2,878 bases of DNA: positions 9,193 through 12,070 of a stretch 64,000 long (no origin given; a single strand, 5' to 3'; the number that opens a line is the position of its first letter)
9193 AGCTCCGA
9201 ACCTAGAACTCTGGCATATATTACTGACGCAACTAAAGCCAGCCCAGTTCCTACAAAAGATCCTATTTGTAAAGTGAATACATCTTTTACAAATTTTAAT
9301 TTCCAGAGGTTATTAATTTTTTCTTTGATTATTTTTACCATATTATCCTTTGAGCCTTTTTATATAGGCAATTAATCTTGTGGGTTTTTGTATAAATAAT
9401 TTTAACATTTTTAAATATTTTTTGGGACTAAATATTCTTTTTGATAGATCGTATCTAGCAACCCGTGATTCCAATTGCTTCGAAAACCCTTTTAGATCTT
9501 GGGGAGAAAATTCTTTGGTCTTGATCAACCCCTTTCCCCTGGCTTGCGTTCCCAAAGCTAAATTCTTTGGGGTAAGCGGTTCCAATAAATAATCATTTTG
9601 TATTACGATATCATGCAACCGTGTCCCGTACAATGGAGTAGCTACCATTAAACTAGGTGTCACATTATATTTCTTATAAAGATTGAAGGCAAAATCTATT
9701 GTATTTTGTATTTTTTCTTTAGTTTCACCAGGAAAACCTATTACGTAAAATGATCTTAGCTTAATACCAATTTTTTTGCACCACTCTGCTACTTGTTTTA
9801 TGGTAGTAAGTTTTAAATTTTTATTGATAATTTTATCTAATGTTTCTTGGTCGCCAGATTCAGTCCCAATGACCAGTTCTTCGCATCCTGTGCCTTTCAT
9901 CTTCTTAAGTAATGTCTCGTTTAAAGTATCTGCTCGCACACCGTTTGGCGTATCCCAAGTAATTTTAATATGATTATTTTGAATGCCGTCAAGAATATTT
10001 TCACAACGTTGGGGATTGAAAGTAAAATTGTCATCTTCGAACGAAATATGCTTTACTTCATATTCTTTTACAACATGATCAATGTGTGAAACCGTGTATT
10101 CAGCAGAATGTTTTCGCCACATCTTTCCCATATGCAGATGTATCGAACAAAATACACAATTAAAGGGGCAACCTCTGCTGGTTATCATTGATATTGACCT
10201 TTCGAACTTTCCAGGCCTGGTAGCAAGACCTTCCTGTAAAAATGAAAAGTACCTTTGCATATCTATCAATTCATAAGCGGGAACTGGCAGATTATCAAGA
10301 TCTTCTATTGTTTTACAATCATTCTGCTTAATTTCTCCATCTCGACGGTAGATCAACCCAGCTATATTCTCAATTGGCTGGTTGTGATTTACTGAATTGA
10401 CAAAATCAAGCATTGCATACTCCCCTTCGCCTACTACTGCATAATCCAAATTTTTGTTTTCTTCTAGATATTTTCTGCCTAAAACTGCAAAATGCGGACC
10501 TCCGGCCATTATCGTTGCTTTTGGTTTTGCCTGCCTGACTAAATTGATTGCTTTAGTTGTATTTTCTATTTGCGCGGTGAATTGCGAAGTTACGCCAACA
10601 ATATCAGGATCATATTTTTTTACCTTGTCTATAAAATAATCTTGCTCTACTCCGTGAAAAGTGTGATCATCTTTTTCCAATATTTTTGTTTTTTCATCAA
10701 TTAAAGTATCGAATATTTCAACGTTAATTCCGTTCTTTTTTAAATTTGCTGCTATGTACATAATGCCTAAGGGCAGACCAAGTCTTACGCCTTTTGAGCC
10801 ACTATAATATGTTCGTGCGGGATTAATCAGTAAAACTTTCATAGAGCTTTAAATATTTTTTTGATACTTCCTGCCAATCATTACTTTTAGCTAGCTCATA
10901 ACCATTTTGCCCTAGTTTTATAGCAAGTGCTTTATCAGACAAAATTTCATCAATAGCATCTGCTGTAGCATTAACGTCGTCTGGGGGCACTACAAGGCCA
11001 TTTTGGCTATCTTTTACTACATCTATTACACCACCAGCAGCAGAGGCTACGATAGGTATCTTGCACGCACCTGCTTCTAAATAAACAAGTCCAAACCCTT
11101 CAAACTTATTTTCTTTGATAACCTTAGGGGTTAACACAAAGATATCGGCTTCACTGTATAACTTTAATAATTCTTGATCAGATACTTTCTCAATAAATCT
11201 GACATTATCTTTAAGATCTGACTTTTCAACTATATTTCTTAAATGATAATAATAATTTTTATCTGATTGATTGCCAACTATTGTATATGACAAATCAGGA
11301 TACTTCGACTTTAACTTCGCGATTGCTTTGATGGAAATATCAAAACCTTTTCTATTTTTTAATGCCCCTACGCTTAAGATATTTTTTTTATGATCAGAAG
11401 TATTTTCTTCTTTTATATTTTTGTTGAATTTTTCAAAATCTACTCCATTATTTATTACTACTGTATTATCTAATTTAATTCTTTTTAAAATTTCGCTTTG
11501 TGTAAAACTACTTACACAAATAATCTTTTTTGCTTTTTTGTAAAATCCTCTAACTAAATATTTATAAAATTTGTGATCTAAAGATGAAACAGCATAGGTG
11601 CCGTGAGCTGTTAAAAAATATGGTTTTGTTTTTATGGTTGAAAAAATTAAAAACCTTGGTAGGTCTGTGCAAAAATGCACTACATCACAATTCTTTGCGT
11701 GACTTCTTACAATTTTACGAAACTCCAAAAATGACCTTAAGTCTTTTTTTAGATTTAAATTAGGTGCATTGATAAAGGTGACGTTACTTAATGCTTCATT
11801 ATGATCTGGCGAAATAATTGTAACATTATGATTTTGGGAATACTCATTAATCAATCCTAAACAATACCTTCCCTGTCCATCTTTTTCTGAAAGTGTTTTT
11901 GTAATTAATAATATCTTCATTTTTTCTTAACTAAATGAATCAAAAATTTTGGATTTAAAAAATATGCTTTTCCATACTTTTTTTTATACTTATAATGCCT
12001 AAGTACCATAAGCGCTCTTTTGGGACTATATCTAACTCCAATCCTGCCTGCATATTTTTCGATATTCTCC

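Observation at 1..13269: Five paralogous cobalamin-binding radical SAM enzymes plus a SPASM radical SAM enzyme embedded in a glycan biosynthesis operon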

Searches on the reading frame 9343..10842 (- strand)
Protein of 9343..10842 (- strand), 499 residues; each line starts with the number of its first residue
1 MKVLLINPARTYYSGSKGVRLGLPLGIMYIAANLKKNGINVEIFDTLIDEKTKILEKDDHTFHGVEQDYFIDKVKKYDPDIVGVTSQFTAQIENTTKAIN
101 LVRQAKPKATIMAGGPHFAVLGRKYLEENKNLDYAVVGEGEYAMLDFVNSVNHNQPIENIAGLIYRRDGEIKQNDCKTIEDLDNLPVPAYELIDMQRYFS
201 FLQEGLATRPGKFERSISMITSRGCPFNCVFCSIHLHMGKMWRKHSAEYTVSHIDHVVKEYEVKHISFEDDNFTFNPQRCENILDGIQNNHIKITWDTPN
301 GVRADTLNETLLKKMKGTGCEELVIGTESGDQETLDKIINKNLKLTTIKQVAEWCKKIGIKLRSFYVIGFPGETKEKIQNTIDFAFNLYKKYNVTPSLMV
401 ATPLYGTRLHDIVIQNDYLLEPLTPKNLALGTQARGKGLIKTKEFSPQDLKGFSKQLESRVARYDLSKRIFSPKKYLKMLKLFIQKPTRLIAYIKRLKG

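Call 5: search_protein_families(library=pfam, proteins=[window:9343-10842:-], max_evalue=0.001)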
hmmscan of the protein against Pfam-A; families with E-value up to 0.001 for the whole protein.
window:9343-10842:- (499 aa): 2 families
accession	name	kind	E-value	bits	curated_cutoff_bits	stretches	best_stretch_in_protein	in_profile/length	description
PF02310.24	B12-binding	-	4.9e-21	75.2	32.1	1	24-146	14-119/121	B12 binding domain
PF04055.27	Radical_SAM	-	1.5e-20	74.5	29.5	1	219-385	1-166/166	Radical SAM superfamily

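Call 8: search_protein_families(library=ncbifam, proteins=[window:9343-10842:-], max_evalue=0.001)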
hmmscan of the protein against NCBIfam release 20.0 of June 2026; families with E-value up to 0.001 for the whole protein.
window:9343-10842:- (499 aa): 29 families (the best 25 are shown)
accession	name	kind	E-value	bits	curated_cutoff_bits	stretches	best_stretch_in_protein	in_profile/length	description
NF038361.1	rSAM_Sden_1168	equivalog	3.5e-67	227.2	575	1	2-416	64-476/560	Sden_1168 family B12-binding radical SAM P-methyltransferase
TIGR03471.1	HpnJ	equivalog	1e-51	176.3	577.6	1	72-421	64-395/472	hopanoid biosynthesis associated radical SAM protein HpnJ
NF050148.1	rSAM_ApyD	equivalog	2.7e-48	164.8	750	1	25-411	26-391/645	RiPP biosynthesis radical SAM protein ApyD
TIGR02026.1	BchE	equivalog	8.4e-41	140.3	481.35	1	3-411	2-385/497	magnesium-protoporphyrin IX monomethyl ester anaerobic oxidative cyclase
TIGR04479.1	bcpD_PhpK_rSAM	subfamily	4.9e-40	137.3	600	1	64-385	96-406/504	PhpK family radical SAM P-methyltransferase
TIGR04072.2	rSAM_ladder_B12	equivalog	5.1e-39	134.1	360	2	217-391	181-352/443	lipid biosynthesis B12-binding/radical SAM protein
TIGR04385.1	B12_rSAM_cofa1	equivalog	5.2e-38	131.4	450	1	23-395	19-371/438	B12 lower ligand biosynthesis radical SAM protein BzaD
TIGR04013.1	B12_SAM_MJ_1487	hypoth_equivalog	1.8e-31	109.4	251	1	64-412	28-356/382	TIGR04013 family B12-binding domain/radical SAM domain-containing protein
NF033070.1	rSAM_AprD4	equivalog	3.5e-30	105.3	500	1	174-418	162-395/456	AprD4 family radical SAM diol-dehydratase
TIGR03975.1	rSAM_ocin_1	subfamily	1.7e-29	102.8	281.85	1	71-382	121-424/606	RiPP maturation radical SAM C-methyltransferase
TIGR04367.1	HpnR_B12_rSAM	equivalog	1.3e-27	96.5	650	1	1-408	1-368/490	hopanoid C-3 methylase HpnR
NF033712.0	B12_rSAM_KedN5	subfamily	9.4e-25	86.9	700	1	75-383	59-365/624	KedN5 family methylcobalamin-dependent radical SAM C-methyltransferase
NF040542.1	rSAM_RCCLKC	equivalog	6.9e-22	78.2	450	1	71-384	38-346/423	arsinothricin biosynthesis radical SAM protein ArsL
TIGR04014.1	B12_SAM_MJ_0865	equivalog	1.4e-20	73.6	360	1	78-417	38-362/434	methyl-coenzyme M reductase glutamine C-methyltransferase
TIGR04190.1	B12_SAM_Ta0216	equivalog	4.1e-20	71.9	500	1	23-393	36-399/554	TIGR04190 family B12-binding domain/radical SAM domain protein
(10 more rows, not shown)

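Call 54: find_homologous_proteins(query=window:9343-10842:-, max_evalue=1e-30)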
Query window:9343-10842:- (499 aa): 4179 proteins with E <= 1e-30 among 8000 candidates; the best 120 are listed.
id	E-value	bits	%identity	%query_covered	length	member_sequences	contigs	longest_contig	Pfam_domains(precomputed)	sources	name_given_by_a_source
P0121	0.0e+0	1144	100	100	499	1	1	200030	PF04055.28,PF02310.25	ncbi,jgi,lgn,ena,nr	ncbi:B12-binding domain-containing radical SAM protein [Patescibacteria group bacterium]|nr:B12-bind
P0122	1.5e-212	725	62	100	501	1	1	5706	PF04055.28,PF02310.25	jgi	jgi:radical SAM superfamily enzyme YgiQ (UPF0313 family)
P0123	9.4e-208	709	61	100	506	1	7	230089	PF04055.28,PF02310.25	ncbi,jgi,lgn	jgi:anaerobic magnesium-protoporphyrin IX monomethyl ester cyclase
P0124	5.3e-207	706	61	100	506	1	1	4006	PF04055.28,PF02310.25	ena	-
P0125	8.7e-207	706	60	100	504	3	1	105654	PF04055.28,PF02310.25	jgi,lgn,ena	-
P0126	2.0e-206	705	61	100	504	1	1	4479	PF04055.28,PF02310.25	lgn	-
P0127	1.0e-205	702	61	100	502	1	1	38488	PF04055.28,PF02310.25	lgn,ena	-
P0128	3.3e-205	701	60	100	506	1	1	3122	PF04055.28,PF02310.25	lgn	-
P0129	3.6e-204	697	60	100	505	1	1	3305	PF04055.28,PF02310.25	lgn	-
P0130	1.8e-203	695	59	100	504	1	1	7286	PF04055.28,PF02310.25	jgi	-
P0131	3.1e-203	694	60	100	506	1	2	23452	PF04055.28,PF02310.25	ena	-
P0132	7.9e-202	689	59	100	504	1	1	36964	PF04055.28,PF02310.25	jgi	-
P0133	1.1e-201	689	59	100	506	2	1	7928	PF04055.28,PF02310.25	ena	-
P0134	2.0e-201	688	60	100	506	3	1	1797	PF04055.28,PF02310.25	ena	-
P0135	6.2e-201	686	59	100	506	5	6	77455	PF04055.28,PF02310.25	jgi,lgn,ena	-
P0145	6.8e-164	564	51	100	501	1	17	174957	PF04055.28,PF02310.25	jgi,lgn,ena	jgi:anaerobic magnesium-protoporphyrin IX monomethyl ester cyclase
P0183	2.4e-143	496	47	100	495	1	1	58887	PF04055.28,PF02310.25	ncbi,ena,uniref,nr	ncbi:MAG: B12 binding domain protein [Candidatus Argoarchaeum ethanivorans]|uniref:B12 binding domai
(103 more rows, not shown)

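Call 55: find_encoding_contigs(protein=P0123, flank=8000, max_places=1)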
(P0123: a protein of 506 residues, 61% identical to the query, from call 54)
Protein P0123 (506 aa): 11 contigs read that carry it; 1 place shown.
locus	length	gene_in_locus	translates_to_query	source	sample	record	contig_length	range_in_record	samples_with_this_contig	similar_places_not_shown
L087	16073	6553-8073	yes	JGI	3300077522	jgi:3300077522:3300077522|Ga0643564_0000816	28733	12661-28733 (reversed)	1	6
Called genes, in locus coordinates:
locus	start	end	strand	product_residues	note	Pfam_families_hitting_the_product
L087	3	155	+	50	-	?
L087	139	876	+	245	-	PF01209:Ubie_methyltran (weak), PF07021:MetW, PF13489:Methyltransf_23, PF13847:Methyltransf_31, PF08241:Methyltransf_11, PF08242:Methyltransf_12, PF13649:Methyltransf_25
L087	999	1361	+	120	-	-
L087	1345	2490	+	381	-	PF01075:Glyco_transf_9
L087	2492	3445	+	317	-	PF01209:Ubie_methyltran (weak), PF13489:Methyltransf_23, PF08241:Methyltransf_11, PF08242:Methyltransf_12, PF13649:Methyltransf_25, PF13847:Methyltransf_31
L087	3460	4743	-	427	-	PF01943:Polysacc_synt, PF13440:Polysacc_synt_3 (weak)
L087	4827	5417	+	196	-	PF02543:Carbam_trans_N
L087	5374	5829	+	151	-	PF02543:Carbam_trans_N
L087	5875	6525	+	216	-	PF16861:Carbam_trans_C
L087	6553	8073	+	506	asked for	PF02310:B12-binding, PF04055:Radical_SAM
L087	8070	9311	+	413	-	PF20706:GT4-conflict (faint), PF13439:Glyco_transf_4, PF13477:Glyco_trans_4_2 (weak), PF13579:Glyco_trans_4_4, PF00534:Glycos_transf_1, PF13692:Glyco_trans_1_4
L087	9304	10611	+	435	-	-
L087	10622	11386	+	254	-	PF00483:NTP_transferase, PF12804:NTP_transf_3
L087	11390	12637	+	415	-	PF00083:Sugar_tr, PF07690:MFS_1, PF12832:MFS_1_like (faint)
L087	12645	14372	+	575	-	PF13231:PMT_2 (weak)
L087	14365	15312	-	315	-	PF03706:LPG_synthase_TM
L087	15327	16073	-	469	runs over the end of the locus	PF02310:B12-binding, PF04055:Radical_SAM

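Call 56: find_encoding_contigs(protein=P0145, flank=8000, max_places=1)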
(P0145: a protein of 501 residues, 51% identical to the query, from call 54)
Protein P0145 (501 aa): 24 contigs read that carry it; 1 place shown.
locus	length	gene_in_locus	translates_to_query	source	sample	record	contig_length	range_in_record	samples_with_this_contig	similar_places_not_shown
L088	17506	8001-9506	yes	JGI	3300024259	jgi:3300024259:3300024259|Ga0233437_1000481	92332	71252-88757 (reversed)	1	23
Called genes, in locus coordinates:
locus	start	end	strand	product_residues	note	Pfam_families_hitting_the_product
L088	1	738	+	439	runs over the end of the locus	PF02310:B12-binding, PF04055:Radical_SAM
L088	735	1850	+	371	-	PF13439:Glyco_transf_4, PF13579:Glyco_trans_4_4, PF20706:GT4-conflict (weak), PF00534:Glycos_transf_1, PF13692:Glyco_trans_1_4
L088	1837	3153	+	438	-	PF01943:Polysacc_synt, PF13440:Polysacc_synt_3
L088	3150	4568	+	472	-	PF02310:B12-binding, PF04055:Radical_SAM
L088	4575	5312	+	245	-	PF01522:Polysacc_deac_1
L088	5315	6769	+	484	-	PF02310:B12-binding, PF19864:Radical_SAM_N2 (faint), PF04055:Radical_SAM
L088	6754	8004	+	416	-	PF08323:Glyco_transf_5 (weak), PF13477:Glyco_trans_4_2, PF13439:Glyco_transf_4, PF13579:Glyco_trans_4_4, PF00534:Glycos_transf_1, PF13692:Glyco_trans_1_4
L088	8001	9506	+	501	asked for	PF02310:B12-binding, PF04055:Radical_SAM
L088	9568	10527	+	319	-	PF00106:adh_short (weak), PF01073:3Beta_HSD, PF01370:Epimerase, PF02719:Polysacc_synt_2, PF04321:RmlD_sub_bind, PF05368:NmrA (weak), PF16363:GDP_Man_Dehyd, PF13460:NAD_binding_10, +1 more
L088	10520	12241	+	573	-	PF13489:Methyltransf_23, PF08241:Methyltransf_11, PF08242:Methyltransf_12, PF13649:Methyltransf_25, PF13847:Methyltransf_31, PF01209:Ubie_methyltran (weak), PF00456:Transketolase_N, PF00676:E1_dh, +3 more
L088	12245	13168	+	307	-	PF02779:Transket_pyr, PF02780:Transketolase_C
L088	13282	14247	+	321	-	PF00535:Glycos_transf_2, PF10111:Glyco_tranf_2_2 (weak)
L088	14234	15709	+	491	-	PF02310:B12-binding, PF04055:Radical_SAM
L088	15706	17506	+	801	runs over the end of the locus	PF09586:YfhO (weak)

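Call 57: find_encoding_contigs(protein=P0183, flank=8000, max_places=1)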
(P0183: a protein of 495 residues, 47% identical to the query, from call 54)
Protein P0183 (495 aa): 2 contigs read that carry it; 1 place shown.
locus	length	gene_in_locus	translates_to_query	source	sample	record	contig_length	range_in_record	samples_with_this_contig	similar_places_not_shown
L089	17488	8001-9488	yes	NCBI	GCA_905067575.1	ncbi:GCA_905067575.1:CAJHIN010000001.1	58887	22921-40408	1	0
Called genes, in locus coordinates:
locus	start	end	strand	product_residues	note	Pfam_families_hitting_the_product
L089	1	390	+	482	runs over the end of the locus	PF02310:B12-binding, PF04055:Radical_SAM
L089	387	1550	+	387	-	PF13439:Glyco_transf_4, PF13579:Glyco_trans_4_4, PF20706:GT4-conflict (weak), PF00534:Glycos_transf_1, PF13692:Glyco_trans_1_4, PF13524:Glyco_trans_1_2 (weak)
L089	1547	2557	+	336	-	PF00534:Glycos_transf_1, PF13692:Glyco_trans_1_4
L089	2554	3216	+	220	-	PF02223:Thymidylate_kin (weak)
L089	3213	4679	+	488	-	PF01663:Phosphodiest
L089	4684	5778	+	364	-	PF13439:Glyco_transf_4, PF13477:Glyco_trans_4_2, PF00534:Glycos_transf_1, PF13692:Glyco_trans_1_4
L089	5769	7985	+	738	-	PF09971:DUF2206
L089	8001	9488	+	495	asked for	PF02310:B12-binding, PF04055:Radical_SAM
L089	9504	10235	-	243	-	PF02353:CMAS, PF03141:Methyltransf_29 (weak), PF01209:Ubie_methyltran, PF13489:Methyltransf_23, PF13847:Methyltransf_31, PF08241:Methyltransf_11, PF08242:Methyltransf_12, PF13649:Methyltransf_25, +4 more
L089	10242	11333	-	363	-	PF00535:Glycos_transf_2, PF13641:Glyco_tranf_2_3, PF13712:Glyco_tranf_2_5 (weak), PF13632:Glyco_trans_2_3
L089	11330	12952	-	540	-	PF02452:PemK_toxin (weak), PF01041:DegT_DnrJ_EryC1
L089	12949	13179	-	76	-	PF01954:AF2212-like (weak)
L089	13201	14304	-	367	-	PF01073:3Beta_HSD (weak), PF01370:Epimerase, PF02719:Polysacc_synt_2, PF16363:GDP_Man_Dehyd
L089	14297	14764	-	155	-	PF00908:dTDP_sugar_isom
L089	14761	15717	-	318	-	PF00106:adh_short, PF01073:3Beta_HSD, PF01370:Epimerase, PF02719:Polysacc_synt_2, PF04321:RmlD_sub_bind, PF07993:NAD_binding_4, PF16363:GDP_Man_Dehyd, PF13460:NAD_binding_10, +2 more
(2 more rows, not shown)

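Call 70: search_protein_families(library=ncbifam, proteins=[L088:14234-15709:+, L088:13282-14247:+], max_evalue=1e-15)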
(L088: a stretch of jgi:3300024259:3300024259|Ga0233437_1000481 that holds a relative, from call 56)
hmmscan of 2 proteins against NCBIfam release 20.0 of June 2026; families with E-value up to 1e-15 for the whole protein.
L088:14234-15709:+ (491 aa): 16 families
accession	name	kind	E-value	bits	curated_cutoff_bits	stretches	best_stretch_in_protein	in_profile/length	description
TIGR02026.1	BchE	equivalog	7.8e-58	196.5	481.35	1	26-385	22-388/497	magnesium-protoporphyrin IX monomethyl ester anaerobic oxidative cyclase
TIGR03471.1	HpnJ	equivalog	1.3e-54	185.9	577.6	1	78-448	79-442/472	hopanoid biosynthesis associated radical SAM protein HpnJ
NF050148.1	rSAM_ApyD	equivalog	1.8e-51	175.4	750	1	68-382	75-391/645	RiPP biosynthesis radical SAM protein ApyD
TIGR04014.1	B12_SAM_MJ_0865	equivalog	2.1e-39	135.5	360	1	95-386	67-360/434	methyl-coenzyme M reductase glutamine C-methyltransferase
TIGR04367.1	HpnR_B12_rSAM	equivalog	2.5e-31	108.8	650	1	26-381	22-370/490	hopanoid C-3 methylase HpnR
TIGR03975.1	rSAM_ocin_1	subfamily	4e-31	108.2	281.85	1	48-355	111-423/606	RiPP maturation radical SAM C-methyltransferase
TIGR04479.1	bcpD_PhpK_rSAM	subfamily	1.4e-30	106.1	600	1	85-351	129-398/504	PhpK family radical SAM P-methyltransferase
TIGR04013.1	B12_SAM_MJ_1487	hypoth_equivalog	6.7e-30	104.2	251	1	69-382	45-355/382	TIGR04013 family B12-binding domain/radical SAM domain-containing protein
TIGR04072.2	rSAM_ladder_B12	equivalog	3.6e-29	101.7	360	1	85-393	88-381/443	lipid biosynthesis B12-binding/radical SAM protein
NF033712.0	B12_rSAM_KedN5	subfamily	3.6e-25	88.2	700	1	66-351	61-359/624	KedN5 family methylcobalamin-dependent radical SAM C-methyltransferase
NF038361.1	rSAM_Sden_1168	equivalog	1.6e-24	86.4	575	1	53-390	127-479/560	Sden_1168 family B12-binding radical SAM P-methyltransferase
NF033070.1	rSAM_AprD4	equivalog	2.6e-24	86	500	1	186-391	191-397/456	AprD4 family radical SAM diol-dehydratase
TIGR04190.1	B12_SAM_Ta0216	equivalog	1.8e-22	79.6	500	1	18-363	29-395/554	TIGR04190 family B12-binding domain/radical SAM domain protein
TIGR04385.1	B12_rSAM_cofa1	equivalog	3.3e-21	76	450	1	25-360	19-362/438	B12 lower ligand biosynthesis radical SAM protein BzaD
TIGR04295.1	B12_rSAM_oligo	hypoth_equivalog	4.6e-19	68.4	400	1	24-332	23-333/422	TIGR04295 family B12-binding domain-containing radical SAM protein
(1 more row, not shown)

L088:13282-14247:+ (321 aa): 2 families
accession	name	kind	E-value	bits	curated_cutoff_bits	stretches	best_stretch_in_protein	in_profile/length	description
NF047588.1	GlcsyltransPgfSStrep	equivalog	1.6e-72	244.3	500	1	7-305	3-303/308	glycosyltransferase PgfS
NF007986.1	PRK10714.1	equivalog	1.4e-41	142.5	529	1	5-310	6-314/316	undecaprenyl-phosphate 4-deoxy-4-formamido-L-arabinose transferase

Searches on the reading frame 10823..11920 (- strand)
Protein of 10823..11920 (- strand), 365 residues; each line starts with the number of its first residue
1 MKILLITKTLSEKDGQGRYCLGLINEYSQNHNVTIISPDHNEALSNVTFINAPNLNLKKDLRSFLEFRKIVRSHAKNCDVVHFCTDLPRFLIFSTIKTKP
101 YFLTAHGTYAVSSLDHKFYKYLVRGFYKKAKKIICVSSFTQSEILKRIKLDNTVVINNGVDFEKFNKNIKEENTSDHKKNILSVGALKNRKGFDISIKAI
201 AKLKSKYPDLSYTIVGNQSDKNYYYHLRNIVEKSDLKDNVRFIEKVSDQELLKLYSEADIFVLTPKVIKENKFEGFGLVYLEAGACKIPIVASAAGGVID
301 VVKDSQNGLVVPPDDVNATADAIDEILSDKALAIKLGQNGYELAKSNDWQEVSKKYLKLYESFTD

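Call 5: search_protein_families(library=pfam, proteins=[window:10823-11920:-], max_evalue=0.001)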
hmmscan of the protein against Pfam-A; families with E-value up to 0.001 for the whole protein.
window:10823-11920:- (365 aa): 7 families
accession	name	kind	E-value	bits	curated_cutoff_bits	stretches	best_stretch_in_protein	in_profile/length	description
PF00534.26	Glycos_transf_1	-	1.9e-42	145.2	26.4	1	167-342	4-171/172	Glycosyl transferases group 1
PF13692.12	Glyco_trans_1_4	-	2.3e-31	109.4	27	1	179-329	2-142/142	Glycosyl transferases group 1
PF13439.12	Glyco_transf_4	-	1e-20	74.9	28.5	1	14-163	2-169/170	Glycosyltransferase Family 4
PF20706.3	GT4-conflict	-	8.8e-11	41.8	26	1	152-334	173-362/385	Family 4 Glycosyltransferase in conflict systems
PF13524.12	Glyco_trans_1_2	-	5.1e-07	30.2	25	1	199-346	5-132/144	Glycosyl transferase-like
PF13477.12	Glyco_trans_4_2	-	8.5e-06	26.4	23.4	1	19-137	12-139/139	Glycosyl transferase 4-like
PF13579.12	Glyco_trans_4_4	-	5.2e-05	24.1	29.7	1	15-159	2-158/158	Glycosyl transferase 4-like domain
